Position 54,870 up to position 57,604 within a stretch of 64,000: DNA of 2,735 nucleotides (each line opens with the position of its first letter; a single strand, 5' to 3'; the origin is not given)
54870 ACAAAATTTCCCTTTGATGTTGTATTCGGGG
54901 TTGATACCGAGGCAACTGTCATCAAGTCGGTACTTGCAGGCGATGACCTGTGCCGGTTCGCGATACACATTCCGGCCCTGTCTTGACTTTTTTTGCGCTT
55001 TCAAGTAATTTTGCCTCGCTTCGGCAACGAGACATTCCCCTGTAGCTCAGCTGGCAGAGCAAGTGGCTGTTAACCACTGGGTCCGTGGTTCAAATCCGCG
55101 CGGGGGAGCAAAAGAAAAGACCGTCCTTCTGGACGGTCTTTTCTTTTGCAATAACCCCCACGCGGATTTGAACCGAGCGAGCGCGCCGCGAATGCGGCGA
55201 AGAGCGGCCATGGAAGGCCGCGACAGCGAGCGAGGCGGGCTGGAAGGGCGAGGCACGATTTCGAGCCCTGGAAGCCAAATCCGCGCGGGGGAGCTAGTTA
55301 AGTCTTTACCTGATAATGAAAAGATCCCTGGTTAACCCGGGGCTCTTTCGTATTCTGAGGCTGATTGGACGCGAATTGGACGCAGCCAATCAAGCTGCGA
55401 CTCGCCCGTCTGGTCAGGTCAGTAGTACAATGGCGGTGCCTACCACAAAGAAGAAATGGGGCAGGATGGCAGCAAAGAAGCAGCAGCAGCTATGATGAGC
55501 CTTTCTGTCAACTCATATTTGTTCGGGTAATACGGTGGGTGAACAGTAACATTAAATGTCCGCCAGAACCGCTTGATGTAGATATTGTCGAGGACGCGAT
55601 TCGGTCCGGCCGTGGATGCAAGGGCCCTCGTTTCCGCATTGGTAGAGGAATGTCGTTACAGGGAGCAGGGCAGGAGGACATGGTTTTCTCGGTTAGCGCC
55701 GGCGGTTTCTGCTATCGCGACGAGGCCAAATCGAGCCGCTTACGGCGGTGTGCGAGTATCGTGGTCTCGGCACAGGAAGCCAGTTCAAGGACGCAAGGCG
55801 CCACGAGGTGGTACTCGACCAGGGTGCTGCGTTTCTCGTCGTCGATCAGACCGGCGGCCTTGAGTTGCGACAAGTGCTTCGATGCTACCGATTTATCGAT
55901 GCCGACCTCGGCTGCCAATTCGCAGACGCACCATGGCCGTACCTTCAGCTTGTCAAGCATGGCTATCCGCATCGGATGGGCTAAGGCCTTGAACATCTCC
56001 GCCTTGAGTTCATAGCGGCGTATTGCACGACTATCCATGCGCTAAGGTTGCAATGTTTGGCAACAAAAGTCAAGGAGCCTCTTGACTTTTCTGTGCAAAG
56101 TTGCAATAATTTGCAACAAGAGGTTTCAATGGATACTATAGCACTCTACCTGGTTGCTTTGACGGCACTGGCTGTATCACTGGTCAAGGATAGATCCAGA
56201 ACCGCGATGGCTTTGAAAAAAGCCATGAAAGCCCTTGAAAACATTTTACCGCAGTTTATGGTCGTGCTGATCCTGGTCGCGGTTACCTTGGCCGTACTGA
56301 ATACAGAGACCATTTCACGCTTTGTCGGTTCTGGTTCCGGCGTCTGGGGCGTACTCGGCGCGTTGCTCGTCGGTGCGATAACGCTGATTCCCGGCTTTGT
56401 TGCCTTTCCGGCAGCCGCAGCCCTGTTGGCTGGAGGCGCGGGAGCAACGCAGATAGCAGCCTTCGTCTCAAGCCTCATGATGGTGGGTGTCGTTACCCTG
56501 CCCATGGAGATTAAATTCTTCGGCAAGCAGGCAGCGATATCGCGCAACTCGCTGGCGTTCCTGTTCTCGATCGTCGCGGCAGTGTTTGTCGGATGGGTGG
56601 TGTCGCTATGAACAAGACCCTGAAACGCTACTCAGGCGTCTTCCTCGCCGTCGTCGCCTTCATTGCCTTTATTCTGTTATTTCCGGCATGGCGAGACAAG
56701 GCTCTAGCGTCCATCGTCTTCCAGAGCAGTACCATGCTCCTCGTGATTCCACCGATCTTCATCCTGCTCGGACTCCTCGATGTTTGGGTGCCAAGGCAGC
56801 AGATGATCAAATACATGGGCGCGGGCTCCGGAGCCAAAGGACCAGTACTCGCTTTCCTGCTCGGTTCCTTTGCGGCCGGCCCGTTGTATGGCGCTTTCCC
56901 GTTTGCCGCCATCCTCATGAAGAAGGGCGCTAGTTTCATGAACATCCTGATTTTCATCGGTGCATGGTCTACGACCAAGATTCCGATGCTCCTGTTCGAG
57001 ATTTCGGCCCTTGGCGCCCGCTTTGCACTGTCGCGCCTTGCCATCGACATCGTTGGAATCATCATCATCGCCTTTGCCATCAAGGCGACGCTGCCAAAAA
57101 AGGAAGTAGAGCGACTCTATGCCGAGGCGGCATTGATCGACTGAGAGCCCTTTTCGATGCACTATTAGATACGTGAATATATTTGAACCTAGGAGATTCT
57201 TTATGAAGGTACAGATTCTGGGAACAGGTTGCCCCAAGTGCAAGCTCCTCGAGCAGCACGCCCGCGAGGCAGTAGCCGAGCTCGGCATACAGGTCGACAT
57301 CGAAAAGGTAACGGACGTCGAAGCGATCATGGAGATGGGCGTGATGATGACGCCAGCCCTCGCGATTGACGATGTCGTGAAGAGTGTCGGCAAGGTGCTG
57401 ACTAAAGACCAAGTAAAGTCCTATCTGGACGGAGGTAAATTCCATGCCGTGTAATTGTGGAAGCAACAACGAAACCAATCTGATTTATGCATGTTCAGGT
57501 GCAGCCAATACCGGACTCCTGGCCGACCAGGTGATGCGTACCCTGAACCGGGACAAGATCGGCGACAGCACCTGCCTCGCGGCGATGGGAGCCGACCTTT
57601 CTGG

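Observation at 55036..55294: tRNA-Asn with its 3' segment present three times: integration/excision scar marking an island boundary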

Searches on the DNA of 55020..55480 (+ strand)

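Call 44: search_rna_families(source=window, start=55020, end=55420, threshold=evalue, max_evalue=10)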
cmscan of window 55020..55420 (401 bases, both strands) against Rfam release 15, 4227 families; matches with E-value up to 10: 19.
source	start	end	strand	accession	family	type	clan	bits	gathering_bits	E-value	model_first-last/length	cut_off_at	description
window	55036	55108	+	RF00005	tRNA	Gene; tRNA;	CL00001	61.5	29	4.2e-13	1-71/71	no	tRNA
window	55087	55174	-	RF03873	mir-3192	Gene; miRNA;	-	28.6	80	0.00088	1-77/77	no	mir-3192 microRNA precursor family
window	55084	55154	+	RF00121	MicC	Gene; sRNA;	-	25.5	90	0.11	1-123/123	no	MicC RNA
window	55108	55142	-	RF00489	ctRNA_p42d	Gene; antisense;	-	25.4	50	0.0021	1-46/46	no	ctRNA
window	55115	55149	+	RF00489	ctRNA_p42d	Gene; antisense;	-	24.5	50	0.004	1-46/46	no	ctRNA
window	55072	55146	+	RF02651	SorY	Gene; sRNA;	-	23.8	111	0.0092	1-83/83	no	Singlet oxygen resistance RNA Y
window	55110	55168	-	RF02064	STnc370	Gene; sRNA;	-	23.4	54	0.82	1-71/71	no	Enterobacterial sRNA STnc370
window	55092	55158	+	RF02621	BSnc120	Gene; sRNA;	-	22.9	114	0.0067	1-88/88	no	Brucella sRNA 120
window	55058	55149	+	RF01772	rnk_pseudo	Cis-reg; leader;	-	22.4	55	0.14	1-108/108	no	Pseudomonas rnk leader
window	55058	55145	+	RF00106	RNAI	Gene; antisense;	-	20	47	0.18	1-102/102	no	RNAI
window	55112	55196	-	RF00106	RNAI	Gene; antisense;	-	19.7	47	0.21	1-102/102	no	RNAI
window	55107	55149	-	RF02629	RmaA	Gene; sRNA;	-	17.2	57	1.8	10-51/113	no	Regulator of motility and amylovoran A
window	55108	55149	+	RF00639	mir-515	Gene; miRNA;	CL00096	17.1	68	1.4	1-87/87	no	mir-515 microRNA precursor family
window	55020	55144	+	RF00126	ryfA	Gene; sRNA;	-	15.4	80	0.089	219-296/296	5'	ryfA RNA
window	55073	55107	+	RF01684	mascRNA-menRNA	Gene;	-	15.3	42.5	2.2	1-56/56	no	MALAT1-associated small cytoplasmic RNA/MEN beta RNA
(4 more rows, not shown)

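Call 47: build_rna_model(alignment_id=A2)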
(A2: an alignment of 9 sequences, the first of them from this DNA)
Model R1 built from alignment A2 (9 sequences, 162 columns); structure: RNAalifold consensus.
model positions 141; base pairs 35; branch points 1; effective number of sequences 2.53; information 0.59 bits per position. Calibrated on 0.2 Mb of random sequence (short: E-values are rough).
structure used (alignment columns):
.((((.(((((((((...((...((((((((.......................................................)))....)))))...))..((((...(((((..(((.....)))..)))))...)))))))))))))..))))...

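Call 48: search_with_rna_model(model_id=R1, sources=[window, L001, L007, L011, L012, L013, L014, L015, L016, L017, L018, L019, L020, L021, L022, L023, L024, L025, L026, L027, L028, L029, L030, L031, L032, L033, L034, L035, L036, L037, L038, L039, L040, L041, L042, L043, L044, L045, L046, L047, L048, L049, L050, L051, L052, L053, L054, L055, L056, L057, L058, L059, L060, L061, L062, L063, L064, L065, L066, L067, L068, L069, L070, L071, L072, L073, L074, L075, L076, L077, L078, L079, L080, L081, L082, L083, L084, L085, L086, L087, L088, L089, L090, L094, L095], max_evalue=1, make_alignment=true)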
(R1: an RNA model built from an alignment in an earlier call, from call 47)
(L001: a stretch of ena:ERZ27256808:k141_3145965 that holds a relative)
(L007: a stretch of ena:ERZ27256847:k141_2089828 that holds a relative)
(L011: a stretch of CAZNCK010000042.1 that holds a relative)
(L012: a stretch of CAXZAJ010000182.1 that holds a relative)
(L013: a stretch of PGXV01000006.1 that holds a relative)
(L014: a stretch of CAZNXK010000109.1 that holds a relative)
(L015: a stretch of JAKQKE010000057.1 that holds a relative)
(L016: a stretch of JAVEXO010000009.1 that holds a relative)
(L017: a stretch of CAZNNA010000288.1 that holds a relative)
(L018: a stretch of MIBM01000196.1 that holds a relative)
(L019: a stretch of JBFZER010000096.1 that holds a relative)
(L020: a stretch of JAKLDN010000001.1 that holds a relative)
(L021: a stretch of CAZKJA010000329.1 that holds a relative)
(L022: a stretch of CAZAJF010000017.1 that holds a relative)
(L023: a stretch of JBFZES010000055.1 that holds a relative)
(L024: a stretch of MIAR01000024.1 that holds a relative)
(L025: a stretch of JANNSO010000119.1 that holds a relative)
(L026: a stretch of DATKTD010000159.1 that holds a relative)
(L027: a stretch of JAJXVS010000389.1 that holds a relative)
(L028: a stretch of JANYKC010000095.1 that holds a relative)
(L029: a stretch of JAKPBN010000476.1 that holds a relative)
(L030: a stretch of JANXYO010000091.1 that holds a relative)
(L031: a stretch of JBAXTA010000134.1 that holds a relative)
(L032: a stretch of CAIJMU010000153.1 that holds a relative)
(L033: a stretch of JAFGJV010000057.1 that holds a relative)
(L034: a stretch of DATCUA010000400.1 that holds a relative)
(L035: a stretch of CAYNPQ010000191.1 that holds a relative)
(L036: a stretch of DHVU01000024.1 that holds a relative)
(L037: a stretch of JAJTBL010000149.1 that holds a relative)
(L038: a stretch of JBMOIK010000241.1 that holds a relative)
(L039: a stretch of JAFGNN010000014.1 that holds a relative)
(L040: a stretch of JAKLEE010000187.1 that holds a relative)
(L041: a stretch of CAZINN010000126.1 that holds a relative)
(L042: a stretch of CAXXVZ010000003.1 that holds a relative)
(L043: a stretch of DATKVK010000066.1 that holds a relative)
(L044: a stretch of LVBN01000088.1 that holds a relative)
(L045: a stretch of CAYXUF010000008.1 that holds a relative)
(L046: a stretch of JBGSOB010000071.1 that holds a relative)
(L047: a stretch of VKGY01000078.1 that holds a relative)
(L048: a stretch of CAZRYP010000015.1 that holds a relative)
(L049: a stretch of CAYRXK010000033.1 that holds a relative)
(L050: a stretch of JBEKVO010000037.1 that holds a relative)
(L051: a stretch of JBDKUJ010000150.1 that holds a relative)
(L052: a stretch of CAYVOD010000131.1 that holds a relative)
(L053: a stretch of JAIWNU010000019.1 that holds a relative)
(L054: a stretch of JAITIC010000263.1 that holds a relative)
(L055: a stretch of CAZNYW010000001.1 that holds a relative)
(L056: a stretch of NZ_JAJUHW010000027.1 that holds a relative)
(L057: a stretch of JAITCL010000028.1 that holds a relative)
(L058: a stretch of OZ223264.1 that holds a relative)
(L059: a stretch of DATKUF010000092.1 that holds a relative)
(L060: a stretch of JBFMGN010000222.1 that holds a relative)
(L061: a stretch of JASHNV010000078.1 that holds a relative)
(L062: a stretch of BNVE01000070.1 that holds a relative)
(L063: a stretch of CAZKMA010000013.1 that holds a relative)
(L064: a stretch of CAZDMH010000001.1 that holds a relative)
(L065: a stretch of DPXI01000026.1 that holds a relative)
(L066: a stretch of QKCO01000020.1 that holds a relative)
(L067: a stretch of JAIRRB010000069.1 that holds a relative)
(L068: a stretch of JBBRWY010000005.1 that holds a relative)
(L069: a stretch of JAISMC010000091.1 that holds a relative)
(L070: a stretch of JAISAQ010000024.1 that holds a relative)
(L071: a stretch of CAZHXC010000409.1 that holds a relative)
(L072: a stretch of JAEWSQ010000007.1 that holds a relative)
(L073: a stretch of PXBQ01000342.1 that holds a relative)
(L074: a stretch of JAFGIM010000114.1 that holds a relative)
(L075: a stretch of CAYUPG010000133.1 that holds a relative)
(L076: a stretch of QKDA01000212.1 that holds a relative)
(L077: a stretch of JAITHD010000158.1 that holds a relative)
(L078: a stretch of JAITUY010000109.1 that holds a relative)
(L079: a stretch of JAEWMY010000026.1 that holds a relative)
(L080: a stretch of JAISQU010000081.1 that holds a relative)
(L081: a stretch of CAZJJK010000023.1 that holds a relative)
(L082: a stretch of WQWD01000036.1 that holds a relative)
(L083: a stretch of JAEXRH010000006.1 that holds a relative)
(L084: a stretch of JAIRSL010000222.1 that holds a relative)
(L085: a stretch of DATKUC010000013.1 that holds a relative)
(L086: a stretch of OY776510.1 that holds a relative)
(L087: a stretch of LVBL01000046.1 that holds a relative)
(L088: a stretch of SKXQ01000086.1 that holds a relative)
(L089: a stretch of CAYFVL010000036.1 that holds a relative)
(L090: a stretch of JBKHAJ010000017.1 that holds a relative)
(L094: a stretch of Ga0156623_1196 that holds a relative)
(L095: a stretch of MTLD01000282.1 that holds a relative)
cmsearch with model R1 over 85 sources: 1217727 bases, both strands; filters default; matches with E-value up to 1: 18.
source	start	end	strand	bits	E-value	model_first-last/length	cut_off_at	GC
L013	12379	12519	+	132.8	8.3e-25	1-141/141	no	0.66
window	55155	55294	+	128.2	7.5e-24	1-141/141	no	0.71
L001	2369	2508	+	128.2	7.5e-24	1-141/141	no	0.71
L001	16446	16585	+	121.8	1.6e-22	1-141/141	no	0.71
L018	7458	7597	+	121.3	2.1e-22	1-141/141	no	0.69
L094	490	629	-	121.3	2.1e-22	1-141/141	no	0.69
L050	12379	12519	+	118.5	8e-22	1-141/141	no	0.76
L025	20318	20456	+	114.4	5.6e-21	1-141/141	no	0.66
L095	4965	5103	-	107.5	1.5e-19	1-141/141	no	0.73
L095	5150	5288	-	107.3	1.7e-19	1-141/141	no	0.76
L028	12479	12639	+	106.3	2.8e-19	1-141/141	no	0.65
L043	14744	14882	+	99.6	6.6e-18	1-141/141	no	0.74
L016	12406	12460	+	30.4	0.0018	1-56/141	3'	0.71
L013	12708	12777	+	21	0.16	1-141/141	no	0.64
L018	7455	7594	-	18.3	0.58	1-141/141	no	0.69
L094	493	632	+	18.3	0.58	1-141/141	no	0.69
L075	7239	7371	-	18.1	0.65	1-141/141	no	0.61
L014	12100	12123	+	18.1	0.65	1-24/141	3'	0.71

Alignment A4: 18 matches aligned to the model, 268 columns, each read 5' to 3' on its own strand. Consensus structure (alignment columns), stored with it:
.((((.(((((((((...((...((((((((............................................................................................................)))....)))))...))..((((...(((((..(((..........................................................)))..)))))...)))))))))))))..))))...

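Call 69: search_with_rna_model(model_id=R1, sources=[L096, L097, L098, L099, L100, L101, L107, L108, L109, L110, L111, L112, L113, L114, L115, L116, L117, L118, L119, L120, L121], max_evalue=1)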
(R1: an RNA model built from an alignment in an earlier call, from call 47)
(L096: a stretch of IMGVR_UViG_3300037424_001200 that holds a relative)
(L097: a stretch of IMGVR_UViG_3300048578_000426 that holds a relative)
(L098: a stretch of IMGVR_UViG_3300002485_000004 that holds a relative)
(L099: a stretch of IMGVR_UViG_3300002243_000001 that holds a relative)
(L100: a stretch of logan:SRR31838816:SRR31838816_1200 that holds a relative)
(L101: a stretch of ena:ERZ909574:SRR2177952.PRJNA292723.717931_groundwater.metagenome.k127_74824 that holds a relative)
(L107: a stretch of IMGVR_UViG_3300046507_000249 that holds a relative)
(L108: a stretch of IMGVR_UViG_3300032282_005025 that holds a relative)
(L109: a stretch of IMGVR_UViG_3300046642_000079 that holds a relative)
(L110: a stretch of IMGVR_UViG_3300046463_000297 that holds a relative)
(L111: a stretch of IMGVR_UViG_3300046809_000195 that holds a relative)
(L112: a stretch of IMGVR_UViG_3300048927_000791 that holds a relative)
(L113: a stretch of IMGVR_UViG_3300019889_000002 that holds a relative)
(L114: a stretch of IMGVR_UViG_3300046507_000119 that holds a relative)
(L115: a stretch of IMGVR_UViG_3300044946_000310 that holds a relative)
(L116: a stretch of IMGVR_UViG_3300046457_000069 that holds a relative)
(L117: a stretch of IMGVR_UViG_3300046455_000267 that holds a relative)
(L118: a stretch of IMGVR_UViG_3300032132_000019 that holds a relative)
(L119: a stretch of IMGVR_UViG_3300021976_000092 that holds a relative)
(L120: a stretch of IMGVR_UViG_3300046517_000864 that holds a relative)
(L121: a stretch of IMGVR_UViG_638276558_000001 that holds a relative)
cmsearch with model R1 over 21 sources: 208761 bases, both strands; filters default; matches with E-value up to 1: 7.
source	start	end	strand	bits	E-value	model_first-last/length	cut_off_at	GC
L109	2311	2458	+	21.9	0.018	1-141/141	no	0.63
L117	370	517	-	21.9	0.018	1-141/141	no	0.63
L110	416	563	-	21.1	0.026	1-141/141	no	0.62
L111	633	780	-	21.1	0.026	1-141/141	no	0.62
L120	3088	3235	+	21.1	0.026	1-141/141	no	0.62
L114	7297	7444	-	16.7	0.22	1-141/141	no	0.61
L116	4492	4639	-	16.6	0.22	1-141/141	no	0.62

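Call 84: search_dna_similar(query=window:55110-55480:+, collection=phages, mode=distant, max_evalue=0.01, max_rows=10)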
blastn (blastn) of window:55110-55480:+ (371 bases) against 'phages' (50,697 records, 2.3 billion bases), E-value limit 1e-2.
Records with a match: 1; places in all: 1; records where one place covers at least 80% of the query: 0.
Best place of each record, by identity: 60-80% 1.
By first word of the organism name: Xanthomonas 1.
By host as written in the record: - 1.
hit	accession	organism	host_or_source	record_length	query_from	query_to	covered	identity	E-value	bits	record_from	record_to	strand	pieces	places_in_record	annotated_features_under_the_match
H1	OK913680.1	Xanthomonas phage MET23-P3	Metropolitan WWTP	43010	71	140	19%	77.5%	9e-3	46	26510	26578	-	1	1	hypothetical protein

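Call 85: search_dna_similar(query=window:55110-55480:+, collection=plasmids, mode=distant, max_evalue=0.01, max_rows=10)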
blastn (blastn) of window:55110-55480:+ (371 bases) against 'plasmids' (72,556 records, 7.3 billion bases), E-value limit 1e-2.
No match.

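Call 92: search_with_rna_model(model_id=R1, sources=[L132, L133, L134, L122, L124, L125, L128], max_evalue=1)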
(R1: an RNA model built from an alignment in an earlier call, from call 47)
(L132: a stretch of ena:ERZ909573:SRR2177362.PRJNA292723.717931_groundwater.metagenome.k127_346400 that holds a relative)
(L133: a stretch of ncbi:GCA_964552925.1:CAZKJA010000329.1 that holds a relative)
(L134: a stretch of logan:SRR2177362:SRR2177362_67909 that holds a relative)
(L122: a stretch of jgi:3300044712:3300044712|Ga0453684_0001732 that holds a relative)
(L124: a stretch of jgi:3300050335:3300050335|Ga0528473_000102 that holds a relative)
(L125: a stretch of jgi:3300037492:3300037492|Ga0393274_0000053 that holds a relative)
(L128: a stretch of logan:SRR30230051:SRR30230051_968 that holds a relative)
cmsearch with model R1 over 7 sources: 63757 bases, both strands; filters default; matches with E-value up to 1: 2.
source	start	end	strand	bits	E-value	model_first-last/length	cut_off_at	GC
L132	2909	2963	+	20.5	0.011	1-141/141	no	0.6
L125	4705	4791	+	11.6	0.76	1-141/141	no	0.66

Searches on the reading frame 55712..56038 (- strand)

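Call 7: search_protein_families(library=pfam, proteins=[window:55712-56038:-])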
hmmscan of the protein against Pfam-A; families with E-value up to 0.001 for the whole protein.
window:55712-56038:- (108 aa): 2 families
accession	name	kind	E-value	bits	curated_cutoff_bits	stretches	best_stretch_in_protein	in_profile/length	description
PF01022.26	HTH_5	-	2.1e-11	43.9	22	1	22-66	2-46/47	Bacterial regulatory protein, arsR family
PF12840.13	HTH_20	-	3.4e-08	33.8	27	1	19-66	1-49/51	Helix-turn-helix domain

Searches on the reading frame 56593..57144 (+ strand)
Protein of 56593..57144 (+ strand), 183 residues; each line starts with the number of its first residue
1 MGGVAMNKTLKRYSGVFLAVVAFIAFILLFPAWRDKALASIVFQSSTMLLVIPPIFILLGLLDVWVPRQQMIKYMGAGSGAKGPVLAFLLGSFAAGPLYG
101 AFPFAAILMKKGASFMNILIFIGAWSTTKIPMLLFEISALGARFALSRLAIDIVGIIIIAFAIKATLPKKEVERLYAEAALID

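Call 7: search_protein_families(library=pfam, proteins=[window:56593-57144:+])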
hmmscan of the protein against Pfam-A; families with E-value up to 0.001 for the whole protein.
window:56593-57144:+ (183 aa): 1 family
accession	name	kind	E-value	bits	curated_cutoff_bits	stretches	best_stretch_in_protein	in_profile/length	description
PF03773.19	ArsP_1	-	7.2e-10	38.9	32.3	1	47-177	15-145/294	Predicted permease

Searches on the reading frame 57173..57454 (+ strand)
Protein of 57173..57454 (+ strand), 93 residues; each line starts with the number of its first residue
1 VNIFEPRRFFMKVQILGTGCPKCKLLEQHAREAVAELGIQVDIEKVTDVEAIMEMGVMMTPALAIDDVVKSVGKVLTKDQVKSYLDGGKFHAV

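Call 8: search_protein_families(library=pfam, proteins=[window:57173-57454:+])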
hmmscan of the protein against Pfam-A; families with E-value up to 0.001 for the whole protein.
window:57173-57454:+ (93 aa): 1 family
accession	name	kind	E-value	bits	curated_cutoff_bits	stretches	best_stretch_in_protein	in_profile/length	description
PF13192.12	Thioredoxin_3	-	4.1e-26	91.3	24.8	1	11-85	1-75/76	Thioredoxin domain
